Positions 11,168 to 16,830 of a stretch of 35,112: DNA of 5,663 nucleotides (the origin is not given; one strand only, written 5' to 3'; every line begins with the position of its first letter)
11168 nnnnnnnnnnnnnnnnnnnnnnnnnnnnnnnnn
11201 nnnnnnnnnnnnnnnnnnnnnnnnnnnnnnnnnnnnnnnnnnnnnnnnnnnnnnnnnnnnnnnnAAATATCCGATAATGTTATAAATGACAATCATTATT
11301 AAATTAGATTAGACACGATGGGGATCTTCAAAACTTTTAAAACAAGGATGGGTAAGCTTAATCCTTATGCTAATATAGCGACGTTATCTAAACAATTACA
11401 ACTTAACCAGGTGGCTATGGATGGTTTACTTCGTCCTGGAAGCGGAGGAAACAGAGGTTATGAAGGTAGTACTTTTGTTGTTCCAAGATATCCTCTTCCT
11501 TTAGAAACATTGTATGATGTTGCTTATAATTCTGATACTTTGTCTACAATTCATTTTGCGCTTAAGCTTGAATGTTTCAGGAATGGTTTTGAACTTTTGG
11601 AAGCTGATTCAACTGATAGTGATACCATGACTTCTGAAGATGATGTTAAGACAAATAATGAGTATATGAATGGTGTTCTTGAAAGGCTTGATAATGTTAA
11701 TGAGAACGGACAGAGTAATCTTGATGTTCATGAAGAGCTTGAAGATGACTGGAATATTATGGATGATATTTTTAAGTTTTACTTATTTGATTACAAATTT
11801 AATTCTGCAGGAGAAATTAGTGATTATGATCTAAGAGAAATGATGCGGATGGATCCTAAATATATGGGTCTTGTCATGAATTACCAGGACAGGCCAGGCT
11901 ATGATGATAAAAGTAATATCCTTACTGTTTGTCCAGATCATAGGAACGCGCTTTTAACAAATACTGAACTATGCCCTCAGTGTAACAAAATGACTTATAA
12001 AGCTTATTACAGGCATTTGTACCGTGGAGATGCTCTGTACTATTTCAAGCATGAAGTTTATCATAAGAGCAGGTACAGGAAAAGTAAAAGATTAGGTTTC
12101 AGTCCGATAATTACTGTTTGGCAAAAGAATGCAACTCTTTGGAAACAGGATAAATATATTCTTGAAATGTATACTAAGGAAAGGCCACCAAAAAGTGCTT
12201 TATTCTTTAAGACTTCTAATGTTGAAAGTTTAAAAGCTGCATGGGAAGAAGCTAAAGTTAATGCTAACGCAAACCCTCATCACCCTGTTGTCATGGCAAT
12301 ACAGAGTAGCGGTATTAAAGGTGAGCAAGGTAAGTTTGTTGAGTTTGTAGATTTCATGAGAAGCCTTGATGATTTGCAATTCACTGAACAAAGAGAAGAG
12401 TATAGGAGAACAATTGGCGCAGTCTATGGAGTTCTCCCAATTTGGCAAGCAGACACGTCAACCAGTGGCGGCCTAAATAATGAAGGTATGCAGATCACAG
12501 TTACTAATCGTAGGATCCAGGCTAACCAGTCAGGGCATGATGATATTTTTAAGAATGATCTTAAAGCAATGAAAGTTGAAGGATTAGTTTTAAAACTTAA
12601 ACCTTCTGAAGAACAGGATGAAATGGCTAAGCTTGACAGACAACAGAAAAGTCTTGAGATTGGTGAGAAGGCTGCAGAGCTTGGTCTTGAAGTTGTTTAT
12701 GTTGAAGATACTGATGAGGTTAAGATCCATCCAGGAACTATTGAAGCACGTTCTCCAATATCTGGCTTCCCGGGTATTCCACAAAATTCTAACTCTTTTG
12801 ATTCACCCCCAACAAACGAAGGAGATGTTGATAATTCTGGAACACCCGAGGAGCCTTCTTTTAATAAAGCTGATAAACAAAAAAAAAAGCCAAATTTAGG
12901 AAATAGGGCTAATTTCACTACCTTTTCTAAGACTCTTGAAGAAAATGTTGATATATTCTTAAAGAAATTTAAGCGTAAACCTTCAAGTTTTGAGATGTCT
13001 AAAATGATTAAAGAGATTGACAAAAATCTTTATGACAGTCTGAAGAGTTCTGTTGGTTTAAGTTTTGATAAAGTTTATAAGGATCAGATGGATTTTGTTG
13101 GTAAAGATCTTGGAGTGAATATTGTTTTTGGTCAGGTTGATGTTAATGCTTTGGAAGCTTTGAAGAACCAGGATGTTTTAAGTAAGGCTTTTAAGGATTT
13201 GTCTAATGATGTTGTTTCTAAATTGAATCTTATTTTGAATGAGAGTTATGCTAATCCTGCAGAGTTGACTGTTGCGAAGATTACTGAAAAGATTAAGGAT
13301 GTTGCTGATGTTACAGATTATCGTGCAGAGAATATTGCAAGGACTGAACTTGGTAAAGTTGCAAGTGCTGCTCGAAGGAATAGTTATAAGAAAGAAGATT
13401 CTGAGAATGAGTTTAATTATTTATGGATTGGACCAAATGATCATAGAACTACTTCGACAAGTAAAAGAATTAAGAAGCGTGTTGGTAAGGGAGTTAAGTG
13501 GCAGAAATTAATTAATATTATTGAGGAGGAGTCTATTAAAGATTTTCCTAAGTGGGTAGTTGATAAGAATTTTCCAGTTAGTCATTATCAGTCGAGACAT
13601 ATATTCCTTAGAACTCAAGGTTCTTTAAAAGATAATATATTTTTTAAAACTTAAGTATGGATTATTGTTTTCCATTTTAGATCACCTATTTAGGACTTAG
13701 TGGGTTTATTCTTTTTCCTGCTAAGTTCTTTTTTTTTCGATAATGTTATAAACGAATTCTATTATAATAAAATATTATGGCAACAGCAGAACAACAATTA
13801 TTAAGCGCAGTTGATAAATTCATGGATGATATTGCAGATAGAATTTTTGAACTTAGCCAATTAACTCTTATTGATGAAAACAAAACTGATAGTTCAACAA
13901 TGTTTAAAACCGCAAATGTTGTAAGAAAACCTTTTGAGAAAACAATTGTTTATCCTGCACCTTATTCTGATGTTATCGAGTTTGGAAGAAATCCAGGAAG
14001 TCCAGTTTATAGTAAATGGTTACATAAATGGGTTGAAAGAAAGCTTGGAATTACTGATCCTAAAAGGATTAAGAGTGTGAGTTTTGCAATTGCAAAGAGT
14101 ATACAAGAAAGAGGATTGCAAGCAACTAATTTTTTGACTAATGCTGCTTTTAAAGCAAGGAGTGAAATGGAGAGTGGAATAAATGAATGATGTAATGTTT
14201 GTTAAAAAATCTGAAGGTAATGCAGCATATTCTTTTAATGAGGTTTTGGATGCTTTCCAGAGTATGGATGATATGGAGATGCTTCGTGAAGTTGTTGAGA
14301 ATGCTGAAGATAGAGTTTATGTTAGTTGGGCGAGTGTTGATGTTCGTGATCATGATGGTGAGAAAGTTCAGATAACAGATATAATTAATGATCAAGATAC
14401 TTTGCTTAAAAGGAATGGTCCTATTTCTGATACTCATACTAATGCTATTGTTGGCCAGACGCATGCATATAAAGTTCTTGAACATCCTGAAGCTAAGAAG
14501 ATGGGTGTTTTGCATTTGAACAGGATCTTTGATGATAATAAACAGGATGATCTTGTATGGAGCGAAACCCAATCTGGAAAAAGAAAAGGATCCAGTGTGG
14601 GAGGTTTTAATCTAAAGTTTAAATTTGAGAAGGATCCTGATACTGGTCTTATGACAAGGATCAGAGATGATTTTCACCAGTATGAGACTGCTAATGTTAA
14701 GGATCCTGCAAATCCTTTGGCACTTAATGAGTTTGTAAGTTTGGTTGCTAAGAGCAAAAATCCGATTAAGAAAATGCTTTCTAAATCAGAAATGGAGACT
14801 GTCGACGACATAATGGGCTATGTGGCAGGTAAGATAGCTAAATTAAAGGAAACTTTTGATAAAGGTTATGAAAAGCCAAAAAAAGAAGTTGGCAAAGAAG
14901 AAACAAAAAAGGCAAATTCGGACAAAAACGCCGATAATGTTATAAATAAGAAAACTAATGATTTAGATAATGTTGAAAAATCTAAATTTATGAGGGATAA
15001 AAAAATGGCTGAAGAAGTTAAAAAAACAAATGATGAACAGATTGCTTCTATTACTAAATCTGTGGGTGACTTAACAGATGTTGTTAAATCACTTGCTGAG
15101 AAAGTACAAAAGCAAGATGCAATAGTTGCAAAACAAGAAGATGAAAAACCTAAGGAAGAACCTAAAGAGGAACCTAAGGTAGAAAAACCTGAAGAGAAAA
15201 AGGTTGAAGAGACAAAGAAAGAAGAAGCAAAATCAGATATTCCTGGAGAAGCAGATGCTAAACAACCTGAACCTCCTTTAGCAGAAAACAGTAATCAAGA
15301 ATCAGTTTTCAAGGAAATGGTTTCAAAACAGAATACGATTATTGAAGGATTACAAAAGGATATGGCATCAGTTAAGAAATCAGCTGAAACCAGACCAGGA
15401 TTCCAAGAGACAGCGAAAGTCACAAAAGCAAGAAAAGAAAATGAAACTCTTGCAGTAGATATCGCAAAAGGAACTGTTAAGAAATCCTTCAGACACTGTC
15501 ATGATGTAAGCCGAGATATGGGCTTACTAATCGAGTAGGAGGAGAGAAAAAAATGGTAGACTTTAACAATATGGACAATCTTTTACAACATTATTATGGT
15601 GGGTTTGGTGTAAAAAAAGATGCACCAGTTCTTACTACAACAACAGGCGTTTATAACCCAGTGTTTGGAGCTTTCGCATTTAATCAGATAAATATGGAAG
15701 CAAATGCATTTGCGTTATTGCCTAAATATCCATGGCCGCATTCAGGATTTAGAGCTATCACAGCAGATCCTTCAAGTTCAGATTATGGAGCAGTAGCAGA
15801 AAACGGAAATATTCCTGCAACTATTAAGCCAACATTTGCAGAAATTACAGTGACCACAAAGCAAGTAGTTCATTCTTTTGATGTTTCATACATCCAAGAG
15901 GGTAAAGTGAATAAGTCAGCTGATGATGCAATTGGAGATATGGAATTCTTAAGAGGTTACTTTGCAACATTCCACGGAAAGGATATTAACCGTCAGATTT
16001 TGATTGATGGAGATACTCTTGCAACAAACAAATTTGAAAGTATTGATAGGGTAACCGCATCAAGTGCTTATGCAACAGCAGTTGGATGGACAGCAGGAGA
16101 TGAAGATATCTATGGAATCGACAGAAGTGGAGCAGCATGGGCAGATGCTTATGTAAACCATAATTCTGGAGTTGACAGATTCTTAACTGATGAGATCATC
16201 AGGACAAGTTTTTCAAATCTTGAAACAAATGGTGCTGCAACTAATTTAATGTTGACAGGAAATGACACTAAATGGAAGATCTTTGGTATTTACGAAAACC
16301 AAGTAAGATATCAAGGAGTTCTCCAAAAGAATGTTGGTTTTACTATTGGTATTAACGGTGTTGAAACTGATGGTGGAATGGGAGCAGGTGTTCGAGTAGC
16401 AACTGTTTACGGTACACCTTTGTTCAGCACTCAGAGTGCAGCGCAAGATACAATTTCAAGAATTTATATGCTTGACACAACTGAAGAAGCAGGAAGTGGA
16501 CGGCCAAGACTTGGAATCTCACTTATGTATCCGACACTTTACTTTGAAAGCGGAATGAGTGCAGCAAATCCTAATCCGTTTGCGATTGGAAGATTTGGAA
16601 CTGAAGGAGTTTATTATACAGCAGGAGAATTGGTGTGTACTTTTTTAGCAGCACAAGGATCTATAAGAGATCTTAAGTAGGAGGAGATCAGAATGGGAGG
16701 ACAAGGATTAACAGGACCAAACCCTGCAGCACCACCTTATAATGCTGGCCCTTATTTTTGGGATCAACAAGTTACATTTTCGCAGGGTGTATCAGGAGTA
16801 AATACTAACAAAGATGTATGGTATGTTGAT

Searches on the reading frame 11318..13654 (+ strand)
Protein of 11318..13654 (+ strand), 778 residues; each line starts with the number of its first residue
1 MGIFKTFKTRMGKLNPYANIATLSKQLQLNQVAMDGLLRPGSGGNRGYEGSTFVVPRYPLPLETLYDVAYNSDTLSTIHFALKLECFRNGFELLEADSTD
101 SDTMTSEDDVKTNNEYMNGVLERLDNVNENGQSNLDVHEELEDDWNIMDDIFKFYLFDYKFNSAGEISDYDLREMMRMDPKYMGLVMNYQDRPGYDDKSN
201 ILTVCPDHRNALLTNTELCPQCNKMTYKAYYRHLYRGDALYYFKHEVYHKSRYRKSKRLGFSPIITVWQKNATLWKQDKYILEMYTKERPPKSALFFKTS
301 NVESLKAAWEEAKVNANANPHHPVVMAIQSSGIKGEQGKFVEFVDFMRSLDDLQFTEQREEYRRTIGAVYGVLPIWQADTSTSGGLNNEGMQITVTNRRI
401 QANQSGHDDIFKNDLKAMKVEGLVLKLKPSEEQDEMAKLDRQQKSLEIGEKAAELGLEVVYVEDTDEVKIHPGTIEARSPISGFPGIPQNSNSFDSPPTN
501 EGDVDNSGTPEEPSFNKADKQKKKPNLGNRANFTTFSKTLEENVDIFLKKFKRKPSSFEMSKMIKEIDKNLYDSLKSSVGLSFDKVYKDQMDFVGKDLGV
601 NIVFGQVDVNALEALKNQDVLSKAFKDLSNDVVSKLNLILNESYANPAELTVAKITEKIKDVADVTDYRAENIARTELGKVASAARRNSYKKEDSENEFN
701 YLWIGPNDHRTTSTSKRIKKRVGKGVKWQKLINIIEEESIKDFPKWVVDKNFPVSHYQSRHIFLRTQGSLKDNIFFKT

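Call 96: search_dna_similar(query=window:11318-13654:+, collection=phages, mode=protein, max_rows=15)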
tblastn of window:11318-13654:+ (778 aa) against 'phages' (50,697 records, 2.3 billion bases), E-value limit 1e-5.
Records with a match: 8; places in all: 16; records where one place covers at least 80% of the query: 0.
Best place of each record, by identity: <60% 8.
By first word of the organism name: Haloarcula 6; Halovirus 2.
By host as written in the record: Haloarcula californiae 5; Haloarcula vallismortis 3.
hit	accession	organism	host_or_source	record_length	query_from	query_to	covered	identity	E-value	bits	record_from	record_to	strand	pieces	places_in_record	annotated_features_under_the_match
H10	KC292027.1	Halovirus HCTV-5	Haloarcula californiae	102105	128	485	46%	29.4%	8e-27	124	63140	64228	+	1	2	107: portal protein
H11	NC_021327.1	Halovirus HCTV-5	Haloarcula californiae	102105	128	485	46%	29.4%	8e-27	124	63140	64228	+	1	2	107: portal protein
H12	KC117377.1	Haloarcula vallismortis tailed virus 1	Haloarcula vallismortis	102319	128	477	45%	28.4%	1e-25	120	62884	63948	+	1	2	112: hypothetical protein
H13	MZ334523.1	Haloarcula virus HVTV-2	Haloarcula vallismortis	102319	128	477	45%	28.4%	1e-25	120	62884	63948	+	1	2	portal protein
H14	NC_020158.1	Haloarcula vallismortis tailed virus 1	Haloarcula vallismortis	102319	128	477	45%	28.4%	1e-25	120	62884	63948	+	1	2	112: portal protein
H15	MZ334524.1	Haloarcula virus HCTV-16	Haloarcula californiae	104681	128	475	45%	26.5%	4e-21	105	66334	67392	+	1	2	portal protein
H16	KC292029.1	Haloarcula californiae tailed virus 1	Haloarcula californiae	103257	128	475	45%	26.5%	5e-21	105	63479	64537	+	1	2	105: portal protein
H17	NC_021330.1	Haloarcula californiae tailed virus 1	Haloarcula californiae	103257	128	475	45%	26.5%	5e-21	105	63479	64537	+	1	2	105: portal protein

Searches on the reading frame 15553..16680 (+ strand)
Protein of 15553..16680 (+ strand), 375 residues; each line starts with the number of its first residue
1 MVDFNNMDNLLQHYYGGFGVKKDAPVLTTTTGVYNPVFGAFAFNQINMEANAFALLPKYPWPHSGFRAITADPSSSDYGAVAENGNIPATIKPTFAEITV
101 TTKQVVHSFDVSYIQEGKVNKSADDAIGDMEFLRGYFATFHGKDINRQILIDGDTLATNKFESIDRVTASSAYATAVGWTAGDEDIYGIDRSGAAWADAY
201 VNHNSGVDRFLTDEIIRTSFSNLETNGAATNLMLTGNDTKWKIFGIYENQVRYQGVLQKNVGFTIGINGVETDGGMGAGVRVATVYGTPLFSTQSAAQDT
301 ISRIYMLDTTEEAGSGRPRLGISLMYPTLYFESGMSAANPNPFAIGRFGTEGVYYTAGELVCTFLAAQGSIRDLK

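Call 7: search_protein_families(library=pfam, proteins=[window:15553-16680:+], max_evalue=0.01)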
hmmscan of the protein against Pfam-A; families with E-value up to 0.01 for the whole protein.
window:15553-16680:+ (375 aa): 0 families

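Call 8: search_protein_families(library=phrogs, proteins=[window:15553-16680:+], max_evalue=0.01)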
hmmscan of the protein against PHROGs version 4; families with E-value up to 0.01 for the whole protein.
window:15553-16680:+ (375 aa): 3 families
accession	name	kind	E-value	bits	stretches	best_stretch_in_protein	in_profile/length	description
phrog_24667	-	head and packaging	2.6e-48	166.3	1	21-375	102-457/457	major head protein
phrog_30123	-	unknown function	6.5e-11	42.7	1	25-374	44-411/413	-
phrog_14242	-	head and packaging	0.00049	19.9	1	148-264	191-309/396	major head protein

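Call 9: search_dna_similar(query=window:15553-16680:+, collection=phages, mode=protein, max_rows=20)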
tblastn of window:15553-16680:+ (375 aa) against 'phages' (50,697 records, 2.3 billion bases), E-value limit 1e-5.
Records with a match: 9; places in all: 9; records where one place covers at least 80% of the query: 9.
Best place of each record, by identity: <60% 9.
By first word of the organism name: Haloarcula 6; Halovirus 2; Caudoviricetes 1.
By host as written in the record: Haloarcula californiae 5; Haloarcula vallismortis 3; Methanofastidiosa 1.
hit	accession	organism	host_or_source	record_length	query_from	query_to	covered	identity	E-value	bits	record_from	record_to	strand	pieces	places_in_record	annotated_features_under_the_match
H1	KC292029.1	Haloarcula californiae tailed virus 1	Haloarcula californiae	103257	21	375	95%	32.9%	1e-43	167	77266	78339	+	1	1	112: major capsid protein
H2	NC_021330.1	Haloarcula californiae tailed virus 1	Haloarcula californiae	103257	21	375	95%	32.9%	1e-43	167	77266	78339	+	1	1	112: major head protein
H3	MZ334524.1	Haloarcula virus HCTV-16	Haloarcula californiae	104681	21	375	95%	32.9%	1e-43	167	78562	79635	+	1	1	major capsid protein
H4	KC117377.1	Haloarcula vallismortis tailed virus 1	Haloarcula vallismortis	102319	21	375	95%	32.8%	1e-41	161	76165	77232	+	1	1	120: major capsid protein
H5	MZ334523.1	Haloarcula virus HVTV-2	Haloarcula vallismortis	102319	21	375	95%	32.8%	1e-41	161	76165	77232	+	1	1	major capsid protein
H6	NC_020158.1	Haloarcula vallismortis tailed virus 1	Haloarcula vallismortis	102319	21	375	95%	32.8%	1e-41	161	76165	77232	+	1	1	120: major head protein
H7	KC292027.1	Halovirus HCTV-5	Haloarcula californiae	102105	21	375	95%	32.3%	3e-41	160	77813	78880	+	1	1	119: major capsid protein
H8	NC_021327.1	Halovirus HCTV-5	Haloarcula californiae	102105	21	375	95%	32.3%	3e-41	160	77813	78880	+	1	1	119: major head protein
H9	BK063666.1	Caudoviricetes sp. vir519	Methanofastidiosa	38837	28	374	93%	28.3%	3e-21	101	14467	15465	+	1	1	major head protein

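Call 22: find_related_loci(query=window:15553-16680:+, collection=viral_contigs, flank=10000)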
Query window:15553-16680:+ (375 aa) in viral_contigs; peptide patterns used: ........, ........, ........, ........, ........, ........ (x = any residue, [..] = any of these).
8 stretches matched a pattern; 4 encode a relative of the query (tblastn E <= 1e-3); 4 distinct loci.
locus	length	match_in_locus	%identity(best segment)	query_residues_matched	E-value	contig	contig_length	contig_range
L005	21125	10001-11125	66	1-375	5e-167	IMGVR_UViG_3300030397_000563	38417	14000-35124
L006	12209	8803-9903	64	10-375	2e-159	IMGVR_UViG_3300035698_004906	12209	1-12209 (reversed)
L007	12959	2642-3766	62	1-375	8e-157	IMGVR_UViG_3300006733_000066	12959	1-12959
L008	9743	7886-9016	62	4-375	6e-157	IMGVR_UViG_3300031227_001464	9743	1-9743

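Call 27: find_related_loci(query=window:15553-16680:+, collection=genome_contigs, flank=10000)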
Query window:15553-16680:+ (375 aa) in genome_contigs; peptide patterns used: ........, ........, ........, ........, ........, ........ (x = any residue, [..] = any of these).
49 stretches matched a pattern, but none encodes a relative of the query by tblastn (E <= 1e-3).

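Call 29: find_related_loci(query=A1, collection=genome_contigs, flank=10000)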
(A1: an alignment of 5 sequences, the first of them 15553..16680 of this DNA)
Query A1 (375 aa) in genome_contigs; peptide patterns used: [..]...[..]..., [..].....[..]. (x = any residue, [..] = any of these).
203 stretches matched a pattern; 1 encode a relative of the query (tblastn E <= 1e-3); 1 distinct loci.
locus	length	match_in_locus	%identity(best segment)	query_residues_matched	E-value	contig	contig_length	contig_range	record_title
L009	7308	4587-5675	68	10-375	2e-166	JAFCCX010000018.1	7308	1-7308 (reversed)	Candidatus Pacearchaeota archaeon isolate Meg19_1012_Bin_180 Meg19_1012_Bin_180_scaffold_42909, whole genome shotgun seq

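Call 87: find_related_loci(query=A1, collection=metagenome_contigs, flank=10000)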
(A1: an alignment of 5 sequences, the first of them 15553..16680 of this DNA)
Query A1 (375 aa) in metagenome_contigs; peptide patterns used: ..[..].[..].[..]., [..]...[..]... (x = any residue, [..] = any of these).
338 stretches matched a pattern; 16 encode a relative of the query (tblastn E <= 1e-3); 16 distinct loci.
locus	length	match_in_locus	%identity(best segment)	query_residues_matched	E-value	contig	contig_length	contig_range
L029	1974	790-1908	70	4-375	0e+0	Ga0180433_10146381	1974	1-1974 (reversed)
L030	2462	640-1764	65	9-375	2e-177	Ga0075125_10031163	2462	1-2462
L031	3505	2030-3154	65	9-375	3e-173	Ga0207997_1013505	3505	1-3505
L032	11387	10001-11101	66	10-375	2e-165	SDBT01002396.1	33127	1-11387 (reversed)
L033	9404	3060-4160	65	10-375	1e-164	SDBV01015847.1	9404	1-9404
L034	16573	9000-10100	65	10-375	2e-162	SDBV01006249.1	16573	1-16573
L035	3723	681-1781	65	10-375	2e-163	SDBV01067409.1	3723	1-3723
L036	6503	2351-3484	62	7-375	1e-157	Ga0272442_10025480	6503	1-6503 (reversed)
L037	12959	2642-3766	62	1-375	2e-156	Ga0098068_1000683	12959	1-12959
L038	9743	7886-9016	62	4-375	2e-156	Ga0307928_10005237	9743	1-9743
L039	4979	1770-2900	62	4-375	5e-159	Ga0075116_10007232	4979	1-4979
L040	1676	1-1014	61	37-375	2e-151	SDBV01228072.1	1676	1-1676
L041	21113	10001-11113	70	4-375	1e-175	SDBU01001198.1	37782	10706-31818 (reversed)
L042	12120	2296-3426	54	4-375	7e-130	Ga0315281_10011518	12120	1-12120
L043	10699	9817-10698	63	10-302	5e-118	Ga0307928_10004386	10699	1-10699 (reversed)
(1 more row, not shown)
